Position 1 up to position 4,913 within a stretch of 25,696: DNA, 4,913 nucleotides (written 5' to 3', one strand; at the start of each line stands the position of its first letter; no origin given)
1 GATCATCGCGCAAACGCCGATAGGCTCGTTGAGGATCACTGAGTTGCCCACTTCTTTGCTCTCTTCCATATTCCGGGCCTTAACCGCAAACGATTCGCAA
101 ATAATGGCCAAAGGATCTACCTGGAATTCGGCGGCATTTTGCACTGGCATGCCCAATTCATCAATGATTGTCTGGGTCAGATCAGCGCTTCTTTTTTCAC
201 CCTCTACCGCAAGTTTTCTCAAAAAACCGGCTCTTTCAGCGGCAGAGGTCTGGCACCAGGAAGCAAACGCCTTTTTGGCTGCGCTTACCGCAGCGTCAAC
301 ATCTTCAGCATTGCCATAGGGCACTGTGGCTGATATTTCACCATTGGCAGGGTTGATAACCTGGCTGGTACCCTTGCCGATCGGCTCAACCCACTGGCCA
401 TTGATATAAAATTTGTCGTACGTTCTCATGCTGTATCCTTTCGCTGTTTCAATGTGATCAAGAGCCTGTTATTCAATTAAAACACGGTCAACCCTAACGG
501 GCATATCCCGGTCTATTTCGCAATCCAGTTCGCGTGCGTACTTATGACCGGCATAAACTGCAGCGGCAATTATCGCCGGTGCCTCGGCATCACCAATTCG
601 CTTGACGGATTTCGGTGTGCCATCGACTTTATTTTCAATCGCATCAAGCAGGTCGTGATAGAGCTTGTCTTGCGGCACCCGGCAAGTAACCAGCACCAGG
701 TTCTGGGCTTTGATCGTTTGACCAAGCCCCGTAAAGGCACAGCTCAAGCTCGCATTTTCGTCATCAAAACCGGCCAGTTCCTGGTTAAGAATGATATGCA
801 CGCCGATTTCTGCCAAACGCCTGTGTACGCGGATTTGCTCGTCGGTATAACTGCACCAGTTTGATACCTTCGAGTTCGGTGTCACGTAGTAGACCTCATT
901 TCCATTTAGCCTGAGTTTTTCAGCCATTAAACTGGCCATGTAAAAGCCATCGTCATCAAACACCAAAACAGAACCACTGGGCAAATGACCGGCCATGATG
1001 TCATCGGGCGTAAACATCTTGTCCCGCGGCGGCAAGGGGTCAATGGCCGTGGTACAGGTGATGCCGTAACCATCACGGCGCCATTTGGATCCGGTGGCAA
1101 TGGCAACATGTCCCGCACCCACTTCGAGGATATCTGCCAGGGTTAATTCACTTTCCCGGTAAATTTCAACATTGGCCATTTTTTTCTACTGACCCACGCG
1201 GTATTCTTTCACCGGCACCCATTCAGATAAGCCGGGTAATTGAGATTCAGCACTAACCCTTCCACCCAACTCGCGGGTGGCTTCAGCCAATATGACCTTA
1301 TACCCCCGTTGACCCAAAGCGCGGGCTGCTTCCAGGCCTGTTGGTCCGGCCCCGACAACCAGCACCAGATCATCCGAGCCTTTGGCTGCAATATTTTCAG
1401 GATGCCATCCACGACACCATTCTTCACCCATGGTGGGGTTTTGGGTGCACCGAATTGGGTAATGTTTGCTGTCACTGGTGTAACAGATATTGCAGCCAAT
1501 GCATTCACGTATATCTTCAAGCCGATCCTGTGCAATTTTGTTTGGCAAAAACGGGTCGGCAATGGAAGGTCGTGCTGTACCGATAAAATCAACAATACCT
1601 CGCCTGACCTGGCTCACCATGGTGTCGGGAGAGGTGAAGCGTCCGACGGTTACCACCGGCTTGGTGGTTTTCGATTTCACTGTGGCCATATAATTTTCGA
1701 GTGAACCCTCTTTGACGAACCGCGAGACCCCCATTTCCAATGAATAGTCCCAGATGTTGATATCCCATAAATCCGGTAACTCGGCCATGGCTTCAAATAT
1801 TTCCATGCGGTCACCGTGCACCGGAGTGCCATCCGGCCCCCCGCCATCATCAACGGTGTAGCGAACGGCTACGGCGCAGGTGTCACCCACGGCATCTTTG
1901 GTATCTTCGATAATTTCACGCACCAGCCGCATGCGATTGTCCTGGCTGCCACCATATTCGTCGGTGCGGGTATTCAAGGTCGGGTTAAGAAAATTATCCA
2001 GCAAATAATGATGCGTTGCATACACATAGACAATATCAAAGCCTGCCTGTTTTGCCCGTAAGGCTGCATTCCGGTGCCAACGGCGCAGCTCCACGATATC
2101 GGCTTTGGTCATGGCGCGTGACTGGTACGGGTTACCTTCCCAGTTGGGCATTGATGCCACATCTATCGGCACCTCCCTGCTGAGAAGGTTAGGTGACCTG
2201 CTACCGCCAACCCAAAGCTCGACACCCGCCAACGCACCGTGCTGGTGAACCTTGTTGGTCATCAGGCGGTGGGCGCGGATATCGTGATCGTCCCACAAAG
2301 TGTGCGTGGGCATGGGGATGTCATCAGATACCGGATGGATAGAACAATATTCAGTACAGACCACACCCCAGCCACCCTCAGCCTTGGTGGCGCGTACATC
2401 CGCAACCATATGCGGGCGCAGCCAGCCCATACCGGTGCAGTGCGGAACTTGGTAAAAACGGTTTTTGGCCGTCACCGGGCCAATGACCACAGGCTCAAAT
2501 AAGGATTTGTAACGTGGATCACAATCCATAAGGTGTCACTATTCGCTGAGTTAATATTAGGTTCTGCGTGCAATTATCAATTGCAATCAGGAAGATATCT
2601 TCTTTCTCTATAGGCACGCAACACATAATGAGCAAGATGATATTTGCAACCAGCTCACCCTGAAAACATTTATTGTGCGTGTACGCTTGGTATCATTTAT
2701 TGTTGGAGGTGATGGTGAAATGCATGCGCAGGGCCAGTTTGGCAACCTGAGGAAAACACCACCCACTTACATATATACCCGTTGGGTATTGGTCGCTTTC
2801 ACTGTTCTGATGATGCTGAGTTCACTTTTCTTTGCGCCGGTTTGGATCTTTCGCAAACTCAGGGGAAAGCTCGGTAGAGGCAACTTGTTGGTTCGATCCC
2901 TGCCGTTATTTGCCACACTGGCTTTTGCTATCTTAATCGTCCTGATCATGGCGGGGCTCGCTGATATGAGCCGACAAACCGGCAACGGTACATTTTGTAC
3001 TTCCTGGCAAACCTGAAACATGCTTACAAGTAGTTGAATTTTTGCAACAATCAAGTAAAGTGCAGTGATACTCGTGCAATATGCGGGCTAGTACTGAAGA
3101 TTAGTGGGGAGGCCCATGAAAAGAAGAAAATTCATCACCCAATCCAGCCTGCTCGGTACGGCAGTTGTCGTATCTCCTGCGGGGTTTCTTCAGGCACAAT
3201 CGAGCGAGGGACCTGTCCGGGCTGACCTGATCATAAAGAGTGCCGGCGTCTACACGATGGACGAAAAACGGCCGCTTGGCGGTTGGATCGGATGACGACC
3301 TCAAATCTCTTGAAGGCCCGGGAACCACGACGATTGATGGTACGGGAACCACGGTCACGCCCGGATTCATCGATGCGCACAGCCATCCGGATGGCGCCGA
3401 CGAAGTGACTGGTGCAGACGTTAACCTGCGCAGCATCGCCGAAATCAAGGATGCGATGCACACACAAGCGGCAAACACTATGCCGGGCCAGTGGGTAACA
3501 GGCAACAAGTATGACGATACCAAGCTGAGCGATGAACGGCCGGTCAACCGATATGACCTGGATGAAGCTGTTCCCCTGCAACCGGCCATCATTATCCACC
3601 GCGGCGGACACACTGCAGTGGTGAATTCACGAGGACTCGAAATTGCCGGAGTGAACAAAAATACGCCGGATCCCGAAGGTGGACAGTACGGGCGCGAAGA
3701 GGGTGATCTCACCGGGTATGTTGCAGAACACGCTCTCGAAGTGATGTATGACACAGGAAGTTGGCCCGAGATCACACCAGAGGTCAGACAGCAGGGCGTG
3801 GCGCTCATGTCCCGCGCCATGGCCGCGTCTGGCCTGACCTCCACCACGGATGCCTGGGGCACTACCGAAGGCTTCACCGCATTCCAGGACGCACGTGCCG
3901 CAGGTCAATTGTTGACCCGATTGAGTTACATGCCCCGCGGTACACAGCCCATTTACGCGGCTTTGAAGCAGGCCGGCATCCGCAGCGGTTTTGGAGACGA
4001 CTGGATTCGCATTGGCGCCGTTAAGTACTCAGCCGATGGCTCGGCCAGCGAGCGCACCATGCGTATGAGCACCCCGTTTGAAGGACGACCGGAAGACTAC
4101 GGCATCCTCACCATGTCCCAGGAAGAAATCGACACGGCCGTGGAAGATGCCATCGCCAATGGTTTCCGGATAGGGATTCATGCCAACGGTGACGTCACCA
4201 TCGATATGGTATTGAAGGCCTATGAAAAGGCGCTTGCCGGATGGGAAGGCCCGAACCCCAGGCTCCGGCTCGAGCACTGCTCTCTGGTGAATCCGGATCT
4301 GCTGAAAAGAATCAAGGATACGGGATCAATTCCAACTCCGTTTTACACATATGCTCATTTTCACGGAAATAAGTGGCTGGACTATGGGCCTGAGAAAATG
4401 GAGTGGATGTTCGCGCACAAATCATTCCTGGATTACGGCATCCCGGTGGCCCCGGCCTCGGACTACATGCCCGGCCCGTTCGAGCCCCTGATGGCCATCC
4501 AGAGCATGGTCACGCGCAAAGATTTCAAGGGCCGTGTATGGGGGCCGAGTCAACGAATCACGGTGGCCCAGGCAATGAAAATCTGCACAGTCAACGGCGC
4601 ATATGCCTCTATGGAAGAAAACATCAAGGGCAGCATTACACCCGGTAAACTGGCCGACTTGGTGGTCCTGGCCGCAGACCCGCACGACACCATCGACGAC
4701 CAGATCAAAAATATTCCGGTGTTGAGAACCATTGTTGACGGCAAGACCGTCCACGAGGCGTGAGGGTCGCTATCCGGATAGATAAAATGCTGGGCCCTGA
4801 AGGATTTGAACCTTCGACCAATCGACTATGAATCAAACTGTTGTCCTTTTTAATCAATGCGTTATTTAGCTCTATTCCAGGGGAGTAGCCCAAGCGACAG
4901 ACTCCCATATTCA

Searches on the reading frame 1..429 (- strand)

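Call 6: search_protein_families(library=pfam, proteins=[window:1-429:-])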
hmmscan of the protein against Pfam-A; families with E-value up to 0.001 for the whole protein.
window:1-429:- (143 aa): 1 family
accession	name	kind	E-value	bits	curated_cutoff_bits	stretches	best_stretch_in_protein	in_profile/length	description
PF00171.27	Aldedh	-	5e-24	85.1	23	1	13-143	1-133/461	Aldehyde dehydrogenase family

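Call 65: search_protein_families(library=ncbifam, proteins=[window:1-429:-], max_evalue=0.00001)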
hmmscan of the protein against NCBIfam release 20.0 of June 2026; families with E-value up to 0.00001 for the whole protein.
window:1-429:- (143 aa): 30 families (the best 25 are shown)
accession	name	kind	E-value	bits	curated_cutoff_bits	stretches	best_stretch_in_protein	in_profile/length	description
NF010000.0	PRK13473.1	subfamily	3.1e-22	78.8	615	1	6-143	4-145/475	aminobutyraldehyde dehydrogenase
NF007497.0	PRK10090.1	equivalog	4.2e-20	72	500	1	5-123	7-124/480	aldehyde dehydrogenase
NF052305.1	DioxValDhHalo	equivalog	1.3e-17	63.8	750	1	1-143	1-148/483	2,5-dioxovalerate dehydrogenase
TIGR02299.1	HpaE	equivalog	2e-16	59.7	638.35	1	6-143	2-142/488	5-carboxymethyl-2-hydroxymuconate semialdehyde dehydrogenase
NF050026.1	AcaldDHExaC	equivalog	5.1e-16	58.4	900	1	4-143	16-158/503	acetaldehyde dehydrogenase ExaC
NF042993.1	AlphKGSA_gudD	equivalog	6.4e-16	58.2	770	1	6-101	5-101/481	alpha-ketoglutaric semialdehyde dehydrogenase GucD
TIGR01804.1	BADH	equivalog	7.1e-16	57.7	668.6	1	8-143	1-140/467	betaine-aldehyde dehydrogenase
NF009725.0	PRK13252.1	equivalog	1.6e-15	56.5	593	1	5-143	7-149/488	betaine-aldehyde dehydrogenase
TIGR03374.1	ABALDH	equivalog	1.8e-15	56.7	909.3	1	5-143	2-144/472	aminobutyraldehyde dehydrogenase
TIGR01722.1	MMSDH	subfamily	2.5e-15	56.1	448.5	1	6-142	2-142/477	CoA-acylating methylmalonate-semialdehyde dehydrogenase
NF006992.0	PRK09457.1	subfamily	4.7e-15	55.2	514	1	7-142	3-140/487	succinylglutamate-semialdehyde dehydrogenase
NF040792.1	glyc_ald_dh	equivalog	2.1e-14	53.3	760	1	6-105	2-100/488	D-glyceraldehyde dehydrogenase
NF010575.0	PRK13968.1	equivalog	2.7e-14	53.1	855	1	24-127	11-115/462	succinate-semialdehyde dehydrogenase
TIGR01780.1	SSADH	subfamily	1.2e-13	50.8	646.35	1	24-143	1-124/448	succinate-semialdehyde dehydrogenase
TIGR03240.1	arg_catab_astD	equivalog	1.3e-13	50.5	579.3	1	8-142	2-138/484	succinylglutamate-semialdehyde dehydrogenase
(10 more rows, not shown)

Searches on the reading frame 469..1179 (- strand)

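Call 6: search_protein_families(library=pfam, proteins=[window:469-1179:-])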
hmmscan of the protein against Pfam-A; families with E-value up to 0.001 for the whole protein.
window:469-1179:- (236 aa): 1 family
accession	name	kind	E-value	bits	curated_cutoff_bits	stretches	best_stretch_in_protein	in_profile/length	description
PF22620.2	OYE-like_second_a-b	-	1.6e-08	35.1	25.5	1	57-134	2-79/128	OYE-like second alpha/beta domain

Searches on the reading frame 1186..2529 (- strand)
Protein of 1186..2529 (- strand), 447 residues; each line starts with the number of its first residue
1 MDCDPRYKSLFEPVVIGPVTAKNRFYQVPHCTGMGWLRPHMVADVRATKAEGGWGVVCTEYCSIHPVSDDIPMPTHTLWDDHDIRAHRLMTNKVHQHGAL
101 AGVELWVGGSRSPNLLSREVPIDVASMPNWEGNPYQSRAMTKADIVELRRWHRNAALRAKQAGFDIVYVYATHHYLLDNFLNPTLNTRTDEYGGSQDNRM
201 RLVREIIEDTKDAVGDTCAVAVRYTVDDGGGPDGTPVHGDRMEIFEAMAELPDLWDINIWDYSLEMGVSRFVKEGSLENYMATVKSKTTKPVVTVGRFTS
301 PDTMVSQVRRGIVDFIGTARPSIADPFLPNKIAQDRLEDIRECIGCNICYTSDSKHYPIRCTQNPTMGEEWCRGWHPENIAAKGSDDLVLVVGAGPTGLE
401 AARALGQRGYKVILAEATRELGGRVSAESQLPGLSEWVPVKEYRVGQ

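Call 6: search_protein_families(library=pfam, proteins=[window:1186-2529:-])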
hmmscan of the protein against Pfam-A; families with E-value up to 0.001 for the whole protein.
window:1186-2529:- (447 aa): 9 families
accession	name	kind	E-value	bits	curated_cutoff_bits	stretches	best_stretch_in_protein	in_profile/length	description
PF00724.26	Oxidored_FMN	-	5.7e-72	243.3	27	1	9-336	1-339/342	NADH:flavin oxidoreductase / NADH oxidase family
PF13450.12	NAD_binding_8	-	2.8e-07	31.1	21.9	1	391-433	1-42/68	NAD(P)-binding Rossmann-like domain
PF12831.13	FAD_oxidored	-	1e-06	28.8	27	1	389-432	2-45/416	FAD dependent oxidoreductase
PF07992.20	Pyr_redox_2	-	5e-05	23.3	26.1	1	387-422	143-178/291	Pyridine nucleotide-disulphide oxidoreductase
PF01946.23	Thi4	-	0.00014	21.6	26.2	1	389-424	20-56/235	Thi4 family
PF01266.30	DAO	-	0.00023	21.3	27.9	1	389-424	2-37/353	FAD dependent oxidoreductase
PF03486.20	HI0933_like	-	0.00056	19.9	50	1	389-425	3-39/244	HI0933-like protein Rossmann domain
PF01494.25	FAD_binding_3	-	0.00057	19.6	22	1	389-419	4-34/349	FAD binding domain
PF01134.28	GIDA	-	0.00095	18.8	22.1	0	389-420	2-34/391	Glucose inhibited division protein A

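Call 65: search_protein_families(library=ncbifam, proteins=[window:1186-2529:-], max_evalue=0.00001)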
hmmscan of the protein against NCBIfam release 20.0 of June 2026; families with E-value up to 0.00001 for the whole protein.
window:1186-2529:- (447 aa): 13 families
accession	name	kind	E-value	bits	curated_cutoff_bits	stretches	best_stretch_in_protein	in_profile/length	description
TIGR03997.1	mycofact_OYE_2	equivalog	4.1e-72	243.5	793.15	1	10-438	2-431/645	mycofactocin system FadH/OYE family oxidoreductase 2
NF041087.1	bile_acid_BaiCD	equivalog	7.6e-59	199.4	825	1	7-436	1-430/642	bile acid Fe-S flavoenzyme BaiCD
NF045599.1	bili_reduct_long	exception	4.4e-47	160.7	750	2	274-430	273-425/641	bilirubin reductase, long form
NF045592.1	bili_reduct_N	equivalog_domain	1.8e-40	139.2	425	2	10-217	2-207/363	bilirubin reductase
NF010047.0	PRK13523.1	equivalog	5.5e-35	121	431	1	9-342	4-330/339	NADPH dehydrogenase NamA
TIGR03996.1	mycofact_OYE_1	hypoth_equivalog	2.9e-34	118.6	627.9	1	12-436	4-422/633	mycofactocin system FadH/OYE family oxidoreductase 1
NF006101.0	PRK08255.1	equivalog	4.8e-27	94.4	1078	1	9-327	398-725/768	bifunctional salicylyl-CoA 5-hydroxylase/oxidoreductase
NF007899.0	PRK10605.1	subfamily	6.9e-24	84.8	403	1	137-213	149-225/365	N-ethylmaleimide reductase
TIGR01372.1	soxA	subfamily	1.7e-08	32.8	1164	1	389-429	171-211/996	sarcosine oxidase subunit alpha family protein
TIGR03467.1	HpnE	equivalog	3e-07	30.1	283.05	1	389-427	1-39/430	hydroxysqualene dehydroxylase HpnE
NF005560.0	PRK07233.1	equivalog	1.2e-06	27.6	252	1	389-426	3-40/435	hypothetical protein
NF009410.0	PRK12771.1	subfamily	2.2e-06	26.6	516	1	381-424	133-176/566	NAD(P)-binding protein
NF004780.0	PRK06126.1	subfamily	6.4e-06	24.7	445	0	385-420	7-42/552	hypothetical protein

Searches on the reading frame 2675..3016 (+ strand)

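Call 6: search_protein_families(library=pfam, proteins=[window:2675-3016:+])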
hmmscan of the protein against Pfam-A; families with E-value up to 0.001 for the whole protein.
window:2675-3016:+ (113 aa): 0 families

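Call 40: search_protein_families(library=pfam, proteins=[window:2675-3016:+], max_evalue=10)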
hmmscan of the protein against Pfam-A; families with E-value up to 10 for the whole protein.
window:2675-3016:+ (113 aa): 1 family
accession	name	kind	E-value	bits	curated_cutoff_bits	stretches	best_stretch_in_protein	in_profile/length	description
PF20237.3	DUF6594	-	0.14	12.5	30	1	38-96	170-219/238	Family of unknown function (DUF6594)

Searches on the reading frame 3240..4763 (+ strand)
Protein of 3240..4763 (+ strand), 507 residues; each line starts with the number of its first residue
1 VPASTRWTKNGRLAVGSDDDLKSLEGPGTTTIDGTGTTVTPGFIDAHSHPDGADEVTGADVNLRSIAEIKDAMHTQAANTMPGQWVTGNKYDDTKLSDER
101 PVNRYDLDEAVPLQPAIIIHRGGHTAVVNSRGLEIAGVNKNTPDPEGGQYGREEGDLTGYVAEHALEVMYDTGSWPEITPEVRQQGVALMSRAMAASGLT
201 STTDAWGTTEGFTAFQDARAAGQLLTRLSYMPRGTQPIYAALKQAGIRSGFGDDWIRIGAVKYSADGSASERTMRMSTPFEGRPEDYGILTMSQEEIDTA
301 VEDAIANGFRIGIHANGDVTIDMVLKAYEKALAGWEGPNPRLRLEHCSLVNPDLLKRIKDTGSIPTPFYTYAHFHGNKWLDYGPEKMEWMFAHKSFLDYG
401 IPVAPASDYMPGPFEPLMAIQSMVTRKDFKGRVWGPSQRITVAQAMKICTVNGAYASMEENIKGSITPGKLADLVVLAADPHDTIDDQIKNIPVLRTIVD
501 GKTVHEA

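Call 6: search_protein_families(library=pfam, proteins=[window:3240-4763:+])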
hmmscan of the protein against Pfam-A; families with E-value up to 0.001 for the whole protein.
window:3240-4763:+ (507 aa): 2 families
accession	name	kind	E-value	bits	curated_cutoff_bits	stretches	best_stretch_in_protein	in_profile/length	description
PF07969.17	Amidohydro_3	-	3.8e-87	294.2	29.7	1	31-505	2-472/472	Amidohydrolase family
PF01979.26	Amidohydro_1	-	4.9e-16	59.3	25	1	174-504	26-345/345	Amidohydrolase family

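Call 65: search_protein_families(library=ncbifam, proteins=[window:3240-4763:+], max_evalue=0.00001)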
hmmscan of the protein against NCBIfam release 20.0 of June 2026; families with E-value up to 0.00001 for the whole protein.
window:3240-4763:+ (507 aa): 5 families
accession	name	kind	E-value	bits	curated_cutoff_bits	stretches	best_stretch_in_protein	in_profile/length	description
NF051886.1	XaaProDiPepCaul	equivalog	6.3e-13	48.5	500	0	26-80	40-94/398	Xaa-Pro dipeptidase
TIGR01224.1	hutI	equivalog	1.3e-12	47.2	298.15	1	394-501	276-375/377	imidazolonepropionase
NF006056.0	PRK08204.1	subfamily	6.7e-12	44.9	391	1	423-480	325-382/449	hypothetical protein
NF011990.0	PRK15446.2-6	subfamily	1.6e-06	27.1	233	0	440-506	326-384/390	alpha-D-ribose 1-methylphosphonate 5-triphosphate diphosphatase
TIGR02318.1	phosphono_phnM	equivalog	9.9e-06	24.7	390.55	0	438-481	318-359/376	phosphonate metabolism protein PhnM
